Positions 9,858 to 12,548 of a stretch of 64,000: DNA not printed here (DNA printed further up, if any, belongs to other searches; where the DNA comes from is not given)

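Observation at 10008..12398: Adenylating enzyme fused to an alpha/beta hydrolase, translationally coupled to a second membrane-anchored alpha/beta hydrolase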

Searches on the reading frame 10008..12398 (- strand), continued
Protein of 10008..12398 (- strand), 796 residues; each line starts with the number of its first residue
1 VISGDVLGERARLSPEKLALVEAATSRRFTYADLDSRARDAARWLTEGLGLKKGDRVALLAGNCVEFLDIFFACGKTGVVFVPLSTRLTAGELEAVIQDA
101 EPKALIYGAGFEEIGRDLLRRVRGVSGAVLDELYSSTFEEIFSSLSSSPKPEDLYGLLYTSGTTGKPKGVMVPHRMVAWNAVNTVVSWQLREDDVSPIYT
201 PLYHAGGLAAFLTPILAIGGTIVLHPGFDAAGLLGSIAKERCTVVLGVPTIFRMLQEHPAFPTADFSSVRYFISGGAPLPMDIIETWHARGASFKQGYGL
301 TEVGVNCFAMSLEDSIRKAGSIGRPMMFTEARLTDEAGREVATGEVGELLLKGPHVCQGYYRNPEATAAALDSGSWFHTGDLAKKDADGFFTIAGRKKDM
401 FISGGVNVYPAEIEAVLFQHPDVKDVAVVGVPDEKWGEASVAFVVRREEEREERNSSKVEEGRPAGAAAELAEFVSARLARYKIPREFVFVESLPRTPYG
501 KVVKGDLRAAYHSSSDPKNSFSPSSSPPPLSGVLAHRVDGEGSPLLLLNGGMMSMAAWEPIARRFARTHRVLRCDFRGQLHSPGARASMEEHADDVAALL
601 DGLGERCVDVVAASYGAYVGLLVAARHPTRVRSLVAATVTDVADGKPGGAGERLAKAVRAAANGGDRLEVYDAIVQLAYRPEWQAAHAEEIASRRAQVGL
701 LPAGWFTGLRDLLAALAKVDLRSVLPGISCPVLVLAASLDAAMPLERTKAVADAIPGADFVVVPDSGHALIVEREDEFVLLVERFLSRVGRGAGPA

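Call 29: find_encoding_contigs(protein=P0079, flank=9000, max_places=2)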
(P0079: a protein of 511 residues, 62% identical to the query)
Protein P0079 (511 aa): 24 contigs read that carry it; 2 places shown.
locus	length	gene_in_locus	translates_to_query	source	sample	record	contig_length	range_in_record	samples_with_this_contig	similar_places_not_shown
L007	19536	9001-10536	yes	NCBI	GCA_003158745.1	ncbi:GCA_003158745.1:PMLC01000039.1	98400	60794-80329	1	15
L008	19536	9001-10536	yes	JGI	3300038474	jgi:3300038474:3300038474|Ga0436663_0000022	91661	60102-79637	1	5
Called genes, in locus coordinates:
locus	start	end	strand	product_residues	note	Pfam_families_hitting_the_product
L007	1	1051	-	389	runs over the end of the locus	PF04932:Wzy_C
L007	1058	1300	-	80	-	PF03966:Trm112p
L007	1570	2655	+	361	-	PF13439:Glyco_transf_4, PF13579:Glyco_trans_4_4, PF00534:Glycos_transf_1, PF13692:Glyco_trans_1_4, PF13524:Glyco_trans_1_2 (weak)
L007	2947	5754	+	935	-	PF13620:CarboxypepD_reg, PF25183:OMP_b-brl_4, PF00593:TonB_dep_Rec_b-barrel, PF25183:OMP_b-brl_4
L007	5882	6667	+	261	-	PF00106:adh_short, PF08659:KR, PF13561:adh_short_C2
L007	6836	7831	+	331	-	PF08545:ACP_syn_III, PF08541:ACP_syn_III_C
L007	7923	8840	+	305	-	PF12146:Hydrolase_4, PF00561:Abhydrolase_1, PF12697:Abhydrolase_6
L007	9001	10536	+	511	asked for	PF00501:AMP-binding, PF13193:AMP-binding_C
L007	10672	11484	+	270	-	PF00561:Abhydrolase_1, PF12146:Hydrolase_4 (faint), PF12697:Abhydrolase_6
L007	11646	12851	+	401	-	PF00108:Thiolase_N, PF02803:Thiolase_C (weak), PF22691:Thiolase_C_1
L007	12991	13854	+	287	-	PF12146:Hydrolase_4 (weak), PF00561:Abhydrolase_1, PF12697:Abhydrolase_6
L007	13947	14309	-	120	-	PF20159:YidB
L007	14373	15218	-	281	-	PF06514:PsbU (faint), PF12826:HHH_2 (faint), PF00633:HHH, PF12836:HHH_3, PF14520:HHH_5 (faint), PF14579:HHH_6 (faint), PF00633:HHH (weak), PF12836:HHH_3, +1 more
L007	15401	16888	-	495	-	PF00773:RNB, PF18614:RNase_II_C_S1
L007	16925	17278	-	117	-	PF04343:DUF488, PF22751:DUF488-N3a, PF22752:DUF488-N3i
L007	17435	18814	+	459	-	-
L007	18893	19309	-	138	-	-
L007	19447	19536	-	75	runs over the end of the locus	PF00170:bZIP_1 (faint), PF06005:ZapB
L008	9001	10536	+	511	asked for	PF00501:AMP-binding, PF13193:AMP-binding_C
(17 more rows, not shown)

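Call 31: search_protein_families(library=ncbifam, proteins=[L001:10450-11313:+, L007:11646-12848:+], max_evalue=0.00001)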
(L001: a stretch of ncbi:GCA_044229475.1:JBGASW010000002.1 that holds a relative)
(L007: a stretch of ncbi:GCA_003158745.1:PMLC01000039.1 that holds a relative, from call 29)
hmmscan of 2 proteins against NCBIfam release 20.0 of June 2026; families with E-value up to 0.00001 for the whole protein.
L001:10450-11313:+ (288 aa): 22 families
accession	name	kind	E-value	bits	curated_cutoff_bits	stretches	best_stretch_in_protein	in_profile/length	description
TIGR02427.1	protocat_pcaD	equivalog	1.5e-28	99.9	255.85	1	23-283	3-251/251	3-oxoadipate enol-lactonase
NF051488.1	bifunc_PcaDC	exception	1.8e-27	96.5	390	1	24-284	4-252/375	bifunctional 3-oxoadipate enol-lactonase/4-carboxymuconolactone decarboxylase PcaDC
NF011457.0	PRK14875.1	equivalog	7.2e-19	68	307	1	23-129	123-228/372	acetoin dehydrogenase dihydrolipoyllysine-residue acetyltransferase subunit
NF051487.1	bifunc_PcaCD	exception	6.8e-17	61.7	430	1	31-283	171-412/413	bifunctional 4-carboxymuconolactone decarboxylase/3-oxoadipate enol-lactonase PcaCD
TIGR03611.1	RutD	equivalog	2.1e-16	60.1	238.5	1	24-283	3-256/258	pyrimidine utilization protein D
TIGR03056.1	bchO_mg_che_rel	equivalog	1e-15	57.6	172.55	1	18-272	12-267/278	alpha/beta fold hydrolase BchO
TIGR01250.1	pro_imino_pep_2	subfamily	1.8e-12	47.4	167.65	1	22-133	15-130/288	proline iminopeptidase-family hydrolase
NF050089.1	i_nPHAscl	equivalog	1.8e-12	47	300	1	29-129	15-114/288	intracellular short-chain-length polyhydroxyalkanoate depolymerase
NF045632.1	hydroxlase_HsaD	equivalog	8.1e-12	44.7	400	1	26-131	28-136/290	4,5:9,10-diseco-3-hydroxy-5,9,17-trioxoandrosta-1(10),2-diene-4-oate hydrolase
TIGR03695.1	menH_SHCHC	equivalog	6.2e-11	42.2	208.55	0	33-131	3-103/252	2-succinyl-6-hydroxy-2,4-cyclohexadiene-1-carboxylate synthase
NF052610.1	macro_16_ester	equivalog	3.9e-10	39.5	420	1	27-130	18-125/281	alpha/beta fold macrolide esterase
TIGR02240.1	PHA_depoly_arom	equivalog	6.1e-10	38.9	250.6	1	33-283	26-264/276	poly(3-hydroxyalkanoate) depolymerase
NF006449.0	PRK08775.1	equivalog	8.3e-10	38.1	296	1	59-127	101-167/344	homoserine O-succinyltransferase MetX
NF053693.1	esterase_mleCBF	exception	1.5e-09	37.6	564.5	1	42-270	32-266/279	CBF family alpha/beta fold macrolide esterase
TIGR01738.1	bioH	equivalog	1.2e-07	31.6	206.95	0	31-129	3-95/245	pimeloyl-ACP methyl ester esterase BioH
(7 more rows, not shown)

L007:11646-12848:+ (401 aa): 32 families (the best 25 are shown)
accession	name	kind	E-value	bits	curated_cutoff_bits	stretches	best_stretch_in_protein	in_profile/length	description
NF005704.0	PRK07516.1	subfamily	6.8e-78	262.3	412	1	3-400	2-387/389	thiolase domain-containing protein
NF004720.0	PRK06064.1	subfamily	3.5e-74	249.9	420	1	3-400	2-387/389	thiolase domain-containing protein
NF004936.0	PRK06289.1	equivalog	2.6e-68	230.7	375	1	1-399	1-402/405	acetyl-CoA acetyltransferase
NF053570.1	AcCoTHIOL_METTL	equivalog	7.5e-57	192.9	600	1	4-398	3-381/385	acetyl-CoA acetyltransferase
NF009228.0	PRK12578.1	subfamily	6e-50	170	485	1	1-398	1-385/387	thiolase domain-containing protein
NF004810.0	PRK06157.1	equivalog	1.8e-49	169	403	1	2-397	6-392/400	acetyl-CoA acetyltransferase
NF006102.0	PRK08256.1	subfamily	1.5e-46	159.2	436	1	73-400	69-392/394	lipid-transfer protein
NF053628.1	BnzsclthlBbsBGT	equivalog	1.2e-36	126.4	750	1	2-389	4-371/389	benzoylsuccinyl-CoA thiolase subunit BbsB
NF004982.0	PRK06365.1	equivalog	2.6e-33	115.7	695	2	276-398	297-426/430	thiolase domain-containing protein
NF004811.0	PRK06158.1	subfamily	1.7e-26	93.1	421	1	152-399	144-379/384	acetyl-CoA acetyltransferase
NF006010.0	PRK08142.1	subfamily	3.1e-25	88.7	462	1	150-392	144-376/388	thiolase domain-containing protein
NF006180.0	PRK08313.1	subfamily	3.9e-25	88.5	514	1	12-388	13-372/389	thiolase domain-containing protein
NF004715.0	PRK06059.1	equivalog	1.3e-23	83.6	424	1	69-387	68-387/399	lipid-transfer protein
NF004721.0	PRK06065.1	equivalog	7e-23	81.1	455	1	63-382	69-374/393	thiolase domain-containing protein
NF005892.0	PRK07855.1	subfamily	1.6e-19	70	469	1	155-356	155-352/390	lipid-transfer protein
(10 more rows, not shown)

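Call 32: find_related_loci(query=window:10008-12398:-, collection=genome_contigs, flank=9000)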
Query window:10008-12398:- (796 aa) in genome_contigs; peptide patterns used: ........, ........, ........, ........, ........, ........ (x = any residue, [..] = any of these).
85 stretches matched a pattern; 19 encode a relative of the query (tblastn E <= 1e-3); 19 distinct loci.
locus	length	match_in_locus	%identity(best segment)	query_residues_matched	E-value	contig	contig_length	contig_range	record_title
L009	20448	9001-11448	74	1-796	0e+0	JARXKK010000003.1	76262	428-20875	MAG: Acidobacteriota bacterium isolate bin03 NODE_78_length_76262_cov_16.078523, whole genome shotgun sequence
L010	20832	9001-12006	76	1-794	0e+0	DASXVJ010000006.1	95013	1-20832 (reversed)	MAG TPA_asm: Thermoanaerobaculia bacterium isolate SMAG_U4742 k141_145744, whole genome shotgun sequence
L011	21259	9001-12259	77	1-789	0e+0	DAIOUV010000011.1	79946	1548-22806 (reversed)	MAG TPA_asm: Acidobacteriota bacterium isolate CTOTU10854 NODE_31_length_79946_cov_12.311437, whole genome shotgun seque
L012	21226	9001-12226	77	1-786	0e+0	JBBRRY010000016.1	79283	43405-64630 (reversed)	MAG: Thermoanaerobaculia bacterium isolate La2_maxbin2.056 La2_maxbin2.056_K_928963L79283_cov_74.0053, whole genome shot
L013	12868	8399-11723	78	1-789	0e+0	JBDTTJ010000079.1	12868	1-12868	MAG: Acidobacteriota bacterium isolate cluster3_bin.293 NODE_20395_length_12868_cov_12.114337, whole genome shotgun sequ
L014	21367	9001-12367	73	1-796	0e+0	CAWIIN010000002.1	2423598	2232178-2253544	MAG: uncultured Acidobacteriota bacterium isolate MFD04944.bin.1.209 genome assembly, contig: contig_24086, whole genome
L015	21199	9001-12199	78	1-789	0e+0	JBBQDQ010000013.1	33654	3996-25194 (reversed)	MAG: Thermoanaerobaculia bacterium isolate Co_metawrap_1157 Cmw_1157_k141_20033601_length_33654_cov_11.0000, whole genom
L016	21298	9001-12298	77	1-796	0e+0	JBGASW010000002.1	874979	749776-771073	MAG: Thermoanaerobaculia bacterium isolate MAG_AAO_H10.96 AAOH10-96_opera_contig_17, whole genome shotgun sequence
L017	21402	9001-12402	81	1-789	0e+0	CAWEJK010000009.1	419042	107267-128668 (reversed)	MAG: Thermoanaerobaculia bacterium isolate MFD05942.bin.2.207 genome assembly, contig: contig_63947, whole genome shotgu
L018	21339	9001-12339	81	1-794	0e+0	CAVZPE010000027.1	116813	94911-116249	MAG: uncultured Acidobacteriota bacterium isolate MFD05942.bin.2.82 genome assembly, contig: contig_69190, whole genome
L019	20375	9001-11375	58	1-789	0e+0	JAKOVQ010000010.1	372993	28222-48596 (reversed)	MAG: Acidobacteriota bacterium isolate JPNG_maxbin.061 k201_138563, whole genome shotgun sequence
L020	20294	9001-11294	58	1-785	0e+0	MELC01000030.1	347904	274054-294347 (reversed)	MAG: Acidobacteria bacterium RIFCSPLOWO2_12_FULL_66_21 rifcsplowo2_12_scaffold_227, whole genome shotgun sequence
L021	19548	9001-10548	50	1-525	2e-165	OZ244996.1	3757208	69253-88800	MAG: Candidatus Promineifilaceae bacterium isolate a52b71a8-f5fb-481c-9e81-0ccf750bba87 genome assembly, chromosome: 2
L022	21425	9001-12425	65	1-796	0e+0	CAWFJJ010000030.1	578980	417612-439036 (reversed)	MAG: Thermoanaerobaculia bacterium isolate MFD01872.bin.1.215 genome assembly, contig: contig_85410, whole genome shotgu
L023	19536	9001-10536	44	1-510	9e-131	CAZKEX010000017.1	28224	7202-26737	MAG TPA_asm: uncultured Caldilineaceae bacterium isolate binchicken_co157_829 genome assembly, contig: NODE_3510_length_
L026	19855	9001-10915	43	1-635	3e-129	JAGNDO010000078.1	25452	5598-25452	MAG: Caldilineaceae bacterium isolate Gw_Eff_bin_337 Gw_Eff_3759_length_25452_cov_146.482251, whole genome shotgun seque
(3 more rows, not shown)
